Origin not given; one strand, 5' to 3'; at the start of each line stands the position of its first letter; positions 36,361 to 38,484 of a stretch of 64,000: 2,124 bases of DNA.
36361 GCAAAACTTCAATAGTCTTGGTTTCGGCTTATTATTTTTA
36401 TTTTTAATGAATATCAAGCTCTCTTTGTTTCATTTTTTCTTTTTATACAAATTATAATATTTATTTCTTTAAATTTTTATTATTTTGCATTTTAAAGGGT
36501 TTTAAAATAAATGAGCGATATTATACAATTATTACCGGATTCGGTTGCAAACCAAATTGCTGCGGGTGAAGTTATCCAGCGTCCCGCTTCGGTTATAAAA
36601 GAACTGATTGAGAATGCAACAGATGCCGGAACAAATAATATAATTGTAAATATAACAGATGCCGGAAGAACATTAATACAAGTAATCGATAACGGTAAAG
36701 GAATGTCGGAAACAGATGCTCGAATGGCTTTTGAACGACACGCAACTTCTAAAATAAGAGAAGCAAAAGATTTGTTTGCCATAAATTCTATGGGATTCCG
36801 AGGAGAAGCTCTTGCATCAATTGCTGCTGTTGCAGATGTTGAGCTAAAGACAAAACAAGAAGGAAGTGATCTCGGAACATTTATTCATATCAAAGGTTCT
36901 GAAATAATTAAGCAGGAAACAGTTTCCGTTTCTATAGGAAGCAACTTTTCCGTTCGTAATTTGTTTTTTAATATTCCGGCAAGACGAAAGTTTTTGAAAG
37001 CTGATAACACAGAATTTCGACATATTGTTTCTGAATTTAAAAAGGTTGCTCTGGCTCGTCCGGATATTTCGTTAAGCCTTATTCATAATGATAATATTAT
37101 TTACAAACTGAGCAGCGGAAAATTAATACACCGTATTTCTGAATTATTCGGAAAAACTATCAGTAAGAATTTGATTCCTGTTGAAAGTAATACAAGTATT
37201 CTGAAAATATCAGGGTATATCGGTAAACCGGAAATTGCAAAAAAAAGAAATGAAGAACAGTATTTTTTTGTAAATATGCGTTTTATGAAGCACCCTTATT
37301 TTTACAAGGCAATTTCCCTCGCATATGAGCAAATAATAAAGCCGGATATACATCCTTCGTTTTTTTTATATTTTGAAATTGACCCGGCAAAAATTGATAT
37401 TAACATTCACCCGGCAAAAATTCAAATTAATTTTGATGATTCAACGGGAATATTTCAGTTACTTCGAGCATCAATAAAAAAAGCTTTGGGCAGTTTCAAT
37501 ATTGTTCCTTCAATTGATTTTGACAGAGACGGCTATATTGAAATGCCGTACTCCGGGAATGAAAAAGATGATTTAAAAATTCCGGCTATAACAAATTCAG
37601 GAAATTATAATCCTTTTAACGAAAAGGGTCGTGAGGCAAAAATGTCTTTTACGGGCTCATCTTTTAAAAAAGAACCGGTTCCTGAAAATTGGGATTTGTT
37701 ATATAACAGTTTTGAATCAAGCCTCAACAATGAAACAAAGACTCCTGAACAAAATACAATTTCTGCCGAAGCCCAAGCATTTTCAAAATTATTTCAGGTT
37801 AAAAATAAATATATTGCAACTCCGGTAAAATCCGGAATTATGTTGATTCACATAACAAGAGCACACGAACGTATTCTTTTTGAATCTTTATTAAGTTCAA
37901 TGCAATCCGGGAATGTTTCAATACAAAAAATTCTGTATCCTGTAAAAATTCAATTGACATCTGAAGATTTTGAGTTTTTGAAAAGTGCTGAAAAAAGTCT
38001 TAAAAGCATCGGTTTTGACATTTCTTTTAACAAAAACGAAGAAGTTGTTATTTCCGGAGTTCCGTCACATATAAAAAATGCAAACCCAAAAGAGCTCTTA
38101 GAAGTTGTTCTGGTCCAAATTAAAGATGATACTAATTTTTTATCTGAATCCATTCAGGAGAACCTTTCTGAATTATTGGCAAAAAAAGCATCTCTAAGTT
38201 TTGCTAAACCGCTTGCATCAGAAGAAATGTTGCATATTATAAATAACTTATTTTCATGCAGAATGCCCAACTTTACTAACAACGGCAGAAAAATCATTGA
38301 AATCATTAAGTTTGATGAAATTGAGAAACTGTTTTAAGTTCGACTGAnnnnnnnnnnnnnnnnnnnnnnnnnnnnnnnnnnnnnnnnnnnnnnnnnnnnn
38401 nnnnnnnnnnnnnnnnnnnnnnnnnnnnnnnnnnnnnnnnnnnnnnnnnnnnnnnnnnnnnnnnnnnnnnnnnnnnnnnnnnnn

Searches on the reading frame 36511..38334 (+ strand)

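Call 19: search_protein_families(library=ncbifam, proteins=[window:36511-38334:+], max_evalue=0.00001)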
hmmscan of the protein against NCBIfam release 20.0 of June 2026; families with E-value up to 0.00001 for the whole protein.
window:36511-38334:+ (608 aa): 9 families
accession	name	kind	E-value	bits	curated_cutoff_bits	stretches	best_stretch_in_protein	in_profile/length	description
TIGR00585.2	mutl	equivalog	2.2e-142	475.8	180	1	5-537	1-553/555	DNA mismatch repair endonuclease MutL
NF000949.0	PRK00095.1-2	equivalog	1.7e-132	443.6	750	1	4-608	6-630/634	DNA mismatch repair endonuclease MutL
NF000950.0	PRK00095.1-3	equivalog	1.6e-113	380.3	756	2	5-399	4-392/641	DNA mismatch repair endonuclease MutL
NF000953.0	PRK00095.2-4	equivalog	2.8e-111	373.4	693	1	4-608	2-608/611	DNA mismatch repair endonuclease MutL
NF000952.0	PRK00095.2-2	subfamily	2e-109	366.8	840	1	5-608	3-620/623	DNA mismatch repair endonuclease MutL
NF000948.0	PRK00095.1-1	equivalog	6.8e-106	355.6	701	1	5-559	3-579/625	DNA mismatch repair endonuclease MutL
NF000954.0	PRK00095.2-5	equivalog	2.1e-73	247.7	937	1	4-559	6-544/588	DNA mismatch repair endonuclease MutL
NF000951.0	PRK00095.2-1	equivalog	2.6e-71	240.9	391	2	3-328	3-334/559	DNA mismatch repair endonuclease MutL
NF050001.1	restrict_BbrUII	equivalog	3.4e-06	25.9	550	1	26-127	22-128/659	BbrUII/HgiDII family restriction enzyme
